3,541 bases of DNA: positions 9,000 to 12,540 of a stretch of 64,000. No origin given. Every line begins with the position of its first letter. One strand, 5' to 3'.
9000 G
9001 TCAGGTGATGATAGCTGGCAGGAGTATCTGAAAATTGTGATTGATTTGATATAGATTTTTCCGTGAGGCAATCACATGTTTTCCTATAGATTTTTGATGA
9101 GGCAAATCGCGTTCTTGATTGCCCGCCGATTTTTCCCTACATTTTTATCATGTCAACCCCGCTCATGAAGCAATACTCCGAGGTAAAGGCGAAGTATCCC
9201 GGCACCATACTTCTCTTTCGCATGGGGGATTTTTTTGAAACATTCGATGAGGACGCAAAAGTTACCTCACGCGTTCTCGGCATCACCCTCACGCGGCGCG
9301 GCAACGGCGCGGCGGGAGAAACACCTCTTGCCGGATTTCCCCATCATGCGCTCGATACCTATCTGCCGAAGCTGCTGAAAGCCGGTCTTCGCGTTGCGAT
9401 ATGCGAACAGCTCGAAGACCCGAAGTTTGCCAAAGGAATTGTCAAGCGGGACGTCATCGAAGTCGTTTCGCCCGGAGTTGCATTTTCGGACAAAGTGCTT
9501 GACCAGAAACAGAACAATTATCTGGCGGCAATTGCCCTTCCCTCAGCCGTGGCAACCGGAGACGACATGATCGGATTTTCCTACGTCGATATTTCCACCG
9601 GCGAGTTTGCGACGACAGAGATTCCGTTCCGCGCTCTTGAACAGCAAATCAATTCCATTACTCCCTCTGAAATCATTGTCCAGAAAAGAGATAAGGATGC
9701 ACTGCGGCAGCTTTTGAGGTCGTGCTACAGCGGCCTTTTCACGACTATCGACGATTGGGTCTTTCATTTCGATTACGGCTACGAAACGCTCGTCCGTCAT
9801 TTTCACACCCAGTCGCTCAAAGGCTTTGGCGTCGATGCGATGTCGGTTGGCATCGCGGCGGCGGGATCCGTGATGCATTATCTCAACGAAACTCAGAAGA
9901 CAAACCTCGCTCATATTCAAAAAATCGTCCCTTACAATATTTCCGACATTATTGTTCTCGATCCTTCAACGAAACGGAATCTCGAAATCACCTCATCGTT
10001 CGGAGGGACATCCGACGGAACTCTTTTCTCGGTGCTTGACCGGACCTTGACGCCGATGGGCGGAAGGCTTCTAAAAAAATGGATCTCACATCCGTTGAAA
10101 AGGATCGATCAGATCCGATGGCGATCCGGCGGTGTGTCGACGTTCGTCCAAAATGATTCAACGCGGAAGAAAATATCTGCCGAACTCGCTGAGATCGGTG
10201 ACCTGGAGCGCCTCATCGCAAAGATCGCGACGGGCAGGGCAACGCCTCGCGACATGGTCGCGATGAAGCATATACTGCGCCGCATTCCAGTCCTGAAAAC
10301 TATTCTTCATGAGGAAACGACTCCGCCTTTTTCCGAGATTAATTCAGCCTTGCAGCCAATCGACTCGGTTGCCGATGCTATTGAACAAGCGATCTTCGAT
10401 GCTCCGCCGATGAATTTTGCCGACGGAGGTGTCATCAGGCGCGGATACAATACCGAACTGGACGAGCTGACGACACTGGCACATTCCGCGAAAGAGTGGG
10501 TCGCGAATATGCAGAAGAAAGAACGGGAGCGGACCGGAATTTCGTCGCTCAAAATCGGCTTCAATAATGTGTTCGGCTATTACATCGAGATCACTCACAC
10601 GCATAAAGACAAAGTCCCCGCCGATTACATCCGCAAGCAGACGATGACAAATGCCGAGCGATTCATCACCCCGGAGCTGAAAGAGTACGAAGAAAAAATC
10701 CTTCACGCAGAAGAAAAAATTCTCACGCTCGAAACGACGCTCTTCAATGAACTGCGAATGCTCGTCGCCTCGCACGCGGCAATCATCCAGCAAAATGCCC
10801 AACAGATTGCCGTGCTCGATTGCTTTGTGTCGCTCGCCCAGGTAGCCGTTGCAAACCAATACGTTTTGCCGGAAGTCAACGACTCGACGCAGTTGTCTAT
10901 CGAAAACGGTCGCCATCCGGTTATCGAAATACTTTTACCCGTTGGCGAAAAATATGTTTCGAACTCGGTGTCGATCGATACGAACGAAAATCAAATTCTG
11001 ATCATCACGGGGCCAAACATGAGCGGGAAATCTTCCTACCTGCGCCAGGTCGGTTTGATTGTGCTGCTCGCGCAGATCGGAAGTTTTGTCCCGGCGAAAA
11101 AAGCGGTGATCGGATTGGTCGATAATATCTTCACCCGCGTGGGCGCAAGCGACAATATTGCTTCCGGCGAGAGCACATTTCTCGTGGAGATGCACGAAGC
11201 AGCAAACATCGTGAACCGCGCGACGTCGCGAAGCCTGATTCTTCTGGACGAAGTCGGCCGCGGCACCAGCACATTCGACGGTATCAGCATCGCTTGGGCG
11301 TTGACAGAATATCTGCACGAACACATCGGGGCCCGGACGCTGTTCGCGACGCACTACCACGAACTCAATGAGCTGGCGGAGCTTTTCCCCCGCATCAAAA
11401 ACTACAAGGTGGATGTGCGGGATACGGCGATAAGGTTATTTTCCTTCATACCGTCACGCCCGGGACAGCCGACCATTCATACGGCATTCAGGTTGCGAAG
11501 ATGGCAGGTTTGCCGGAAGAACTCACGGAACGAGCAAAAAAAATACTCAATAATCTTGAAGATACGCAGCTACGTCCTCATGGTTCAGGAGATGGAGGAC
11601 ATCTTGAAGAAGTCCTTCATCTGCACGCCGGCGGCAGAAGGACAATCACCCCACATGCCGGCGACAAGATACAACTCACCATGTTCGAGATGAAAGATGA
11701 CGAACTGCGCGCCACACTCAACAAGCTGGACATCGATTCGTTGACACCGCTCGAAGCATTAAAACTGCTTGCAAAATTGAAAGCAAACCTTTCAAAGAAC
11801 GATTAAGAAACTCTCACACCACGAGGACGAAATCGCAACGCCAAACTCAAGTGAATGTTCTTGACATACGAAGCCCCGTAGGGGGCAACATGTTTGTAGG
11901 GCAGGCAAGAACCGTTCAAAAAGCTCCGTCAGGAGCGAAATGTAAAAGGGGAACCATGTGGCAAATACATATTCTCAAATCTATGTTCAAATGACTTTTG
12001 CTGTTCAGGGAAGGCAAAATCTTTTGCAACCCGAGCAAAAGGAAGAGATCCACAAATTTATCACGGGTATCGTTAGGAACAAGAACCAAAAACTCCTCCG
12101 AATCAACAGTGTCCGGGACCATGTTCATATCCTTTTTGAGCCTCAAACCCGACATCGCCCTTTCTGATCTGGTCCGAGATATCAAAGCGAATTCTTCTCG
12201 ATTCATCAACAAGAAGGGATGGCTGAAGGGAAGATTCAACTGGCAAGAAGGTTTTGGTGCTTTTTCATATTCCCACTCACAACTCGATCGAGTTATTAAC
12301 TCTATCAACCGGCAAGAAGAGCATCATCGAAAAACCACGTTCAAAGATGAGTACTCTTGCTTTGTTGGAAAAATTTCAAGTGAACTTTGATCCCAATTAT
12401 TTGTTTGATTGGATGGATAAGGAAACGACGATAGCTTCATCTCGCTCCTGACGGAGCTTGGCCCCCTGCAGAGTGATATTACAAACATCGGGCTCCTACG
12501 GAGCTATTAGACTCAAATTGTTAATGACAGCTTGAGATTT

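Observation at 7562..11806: mutS carries a frameshift and has an IS element inserted 43 bp upstream of its start codon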

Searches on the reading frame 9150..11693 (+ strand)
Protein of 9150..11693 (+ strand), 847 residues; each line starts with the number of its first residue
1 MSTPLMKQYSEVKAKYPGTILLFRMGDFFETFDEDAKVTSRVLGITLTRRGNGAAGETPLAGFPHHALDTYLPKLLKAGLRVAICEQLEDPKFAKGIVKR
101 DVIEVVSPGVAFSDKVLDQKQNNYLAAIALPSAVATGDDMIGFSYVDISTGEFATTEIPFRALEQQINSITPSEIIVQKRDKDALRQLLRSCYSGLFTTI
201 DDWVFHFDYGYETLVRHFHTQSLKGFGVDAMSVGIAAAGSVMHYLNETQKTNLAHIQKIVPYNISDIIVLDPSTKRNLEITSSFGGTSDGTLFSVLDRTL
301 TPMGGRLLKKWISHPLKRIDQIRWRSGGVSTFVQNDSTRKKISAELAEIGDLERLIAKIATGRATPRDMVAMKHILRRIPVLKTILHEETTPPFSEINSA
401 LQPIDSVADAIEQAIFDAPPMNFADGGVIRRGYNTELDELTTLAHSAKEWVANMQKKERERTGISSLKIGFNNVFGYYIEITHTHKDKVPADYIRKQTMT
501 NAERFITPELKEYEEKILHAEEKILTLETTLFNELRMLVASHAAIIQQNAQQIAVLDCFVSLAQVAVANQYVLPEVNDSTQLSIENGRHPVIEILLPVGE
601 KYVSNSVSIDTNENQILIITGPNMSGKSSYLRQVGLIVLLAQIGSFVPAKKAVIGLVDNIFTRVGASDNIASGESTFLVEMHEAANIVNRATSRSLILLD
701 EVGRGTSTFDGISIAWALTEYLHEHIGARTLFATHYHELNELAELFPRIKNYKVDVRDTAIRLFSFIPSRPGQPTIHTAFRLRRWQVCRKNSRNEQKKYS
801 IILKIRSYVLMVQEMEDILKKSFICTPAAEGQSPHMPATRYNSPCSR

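Call 7: search_protein_families(library=pfam, proteins=[window:9150-11693:+])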
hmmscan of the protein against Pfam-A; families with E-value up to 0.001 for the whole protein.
window:9150-11693:+ (847 aa): 5 families
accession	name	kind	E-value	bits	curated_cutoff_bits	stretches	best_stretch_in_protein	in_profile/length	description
PF00488.27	MutS_V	-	1.5e-67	227.6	30.2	1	617-760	1-144/188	MutS domain V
PF05192.23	MutS_III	-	2.8e-49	168.6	34.1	1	273-563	1-194/194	MutS domain III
PF01624.25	MutS_I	-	2.5e-38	131.2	20.6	1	3-113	1-111/113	MutS domain I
PF05190.23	MutS_IV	-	2.4e-31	108.3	22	1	432-523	1-92/92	MutS family domain IV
PF05188.22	MutS_II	-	8.5e-24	84.9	25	1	123-257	1-133/133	MutS domain II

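Call 11: find_encoding_contigs(protein=window:9150-11693:+, flank=10000, max_places=10)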
Protein window:9150-11693:+ (847 aa): no gene with exactly this product is on record in the collection.

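Call 44: search_protein_families(library=ncbifam, proteins=[window:9150-11693:+], max_evalue=0.01)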
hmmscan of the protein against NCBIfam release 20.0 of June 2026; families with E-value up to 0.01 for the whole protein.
window:9150-11693:+ (847 aa): 9 families
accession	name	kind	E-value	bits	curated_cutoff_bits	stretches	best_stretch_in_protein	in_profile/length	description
NF003810.1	PRK05399.1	equivalog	4.8e-296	984.6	480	1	3-760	2-749/793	DNA mismatch repair protein MutS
TIGR01070.1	mutS1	equivalog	2.7e-268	892.7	641.7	1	3-759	2-737/840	DNA mismatch repair protein MutS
NF052383.1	ATPase_KamC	equivalog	3.9e-57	194.2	300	1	299-741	12-433/508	lysine 5,6-aminomutase reactivase ATPase KamC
TIGR01069.2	mutS2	equivalog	1.9e-50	172.1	400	1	338-754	56-467/790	endonuclease MutS2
TIGR03925.1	T7SS_EccC_b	equivalog_domain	0.00034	19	346.55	1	563-658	312-400/564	type VII secretion protein EccCb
NF000355.4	ribo_prot_ABC_F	equivalog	0.0013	17.7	380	1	592-659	317-383/499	ribosomal protection-like ABC-F family protein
NF052485.1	sider_ATP_EitC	equivalog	0.0024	17.3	485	1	596-633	10-47/251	siderophore ABC transporter ATP-binding protein EitC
NF010068.0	PRK13548.1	equivalog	0.004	16.3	261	1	595-634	12-51/261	heme ABC transporter ATP-binding protein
TIGR00954.1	3a01203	subfamily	0.0064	15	918.9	0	592-636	458-501/660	peroxysomal long chain fatty acyl transporter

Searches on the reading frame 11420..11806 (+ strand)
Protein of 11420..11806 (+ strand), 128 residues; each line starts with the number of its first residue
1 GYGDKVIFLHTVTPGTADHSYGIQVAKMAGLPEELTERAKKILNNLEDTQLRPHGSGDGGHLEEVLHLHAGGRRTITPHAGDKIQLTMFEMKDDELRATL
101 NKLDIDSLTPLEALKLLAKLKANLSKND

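Call 7: search_protein_families(library=pfam, proteins=[window:11420-11806:+])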
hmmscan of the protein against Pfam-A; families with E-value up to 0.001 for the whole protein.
window:11420-11806:+ (128 aa): 1 family
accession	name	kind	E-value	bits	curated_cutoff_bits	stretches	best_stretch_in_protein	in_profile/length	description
PF00488.27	MutS_V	-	8.5e-10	39.3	30.2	1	4-47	145-188/188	MutS domain V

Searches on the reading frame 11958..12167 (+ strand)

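Call 7: search_protein_families(library=pfam, proteins=[window:11958-12167:+])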
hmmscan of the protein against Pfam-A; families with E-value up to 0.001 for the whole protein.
window:11958-12167:+ (69 aa): 1 family
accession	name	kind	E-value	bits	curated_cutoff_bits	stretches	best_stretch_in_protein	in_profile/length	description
PF01797.21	Y1_Tnp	-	6e-10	39.7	23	1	5-66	2-63/121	Transposase IS200 like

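Call 44: search_protein_families(library=ncbifam, proteins=[window:11958-12167:+], max_evalue=0.01)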
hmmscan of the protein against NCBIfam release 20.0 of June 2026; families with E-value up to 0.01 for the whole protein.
window:11958-12167:+ (69 aa): 1 family
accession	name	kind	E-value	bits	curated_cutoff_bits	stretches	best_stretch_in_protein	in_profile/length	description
NF033573.1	transpos_IS200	equivalog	1.2e-07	32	55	1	3-62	6-65/126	IS200/IS605 family transposase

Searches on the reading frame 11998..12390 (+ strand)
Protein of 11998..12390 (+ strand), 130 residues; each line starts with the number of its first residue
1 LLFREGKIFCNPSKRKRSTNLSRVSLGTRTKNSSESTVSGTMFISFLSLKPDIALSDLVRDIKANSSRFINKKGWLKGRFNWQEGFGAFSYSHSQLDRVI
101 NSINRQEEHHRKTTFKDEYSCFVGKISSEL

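Call 7: search_protein_families(library=pfam, proteins=[window:11998-12390:+])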
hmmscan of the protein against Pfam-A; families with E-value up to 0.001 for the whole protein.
window:11998-12390:+ (130 aa): 1 family
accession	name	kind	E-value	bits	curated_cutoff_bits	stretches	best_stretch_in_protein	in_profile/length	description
PF01797.21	Y1_Tnp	-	8.6e-07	29.5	23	1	46-106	56-121/121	Transposase IS200 like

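Call 44: search_protein_families(library=ncbifam, proteins=[window:11998-12390:+], max_evalue=0.01)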
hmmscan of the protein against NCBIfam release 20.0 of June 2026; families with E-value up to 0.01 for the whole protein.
window:11998-12390:+ (130 aa): 1 family
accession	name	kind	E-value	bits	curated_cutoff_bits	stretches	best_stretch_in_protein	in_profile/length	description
NF033573.1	transpos_IS200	equivalog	0.0012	19.1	55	1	46-101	62-122/126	IS200/IS605 family transposase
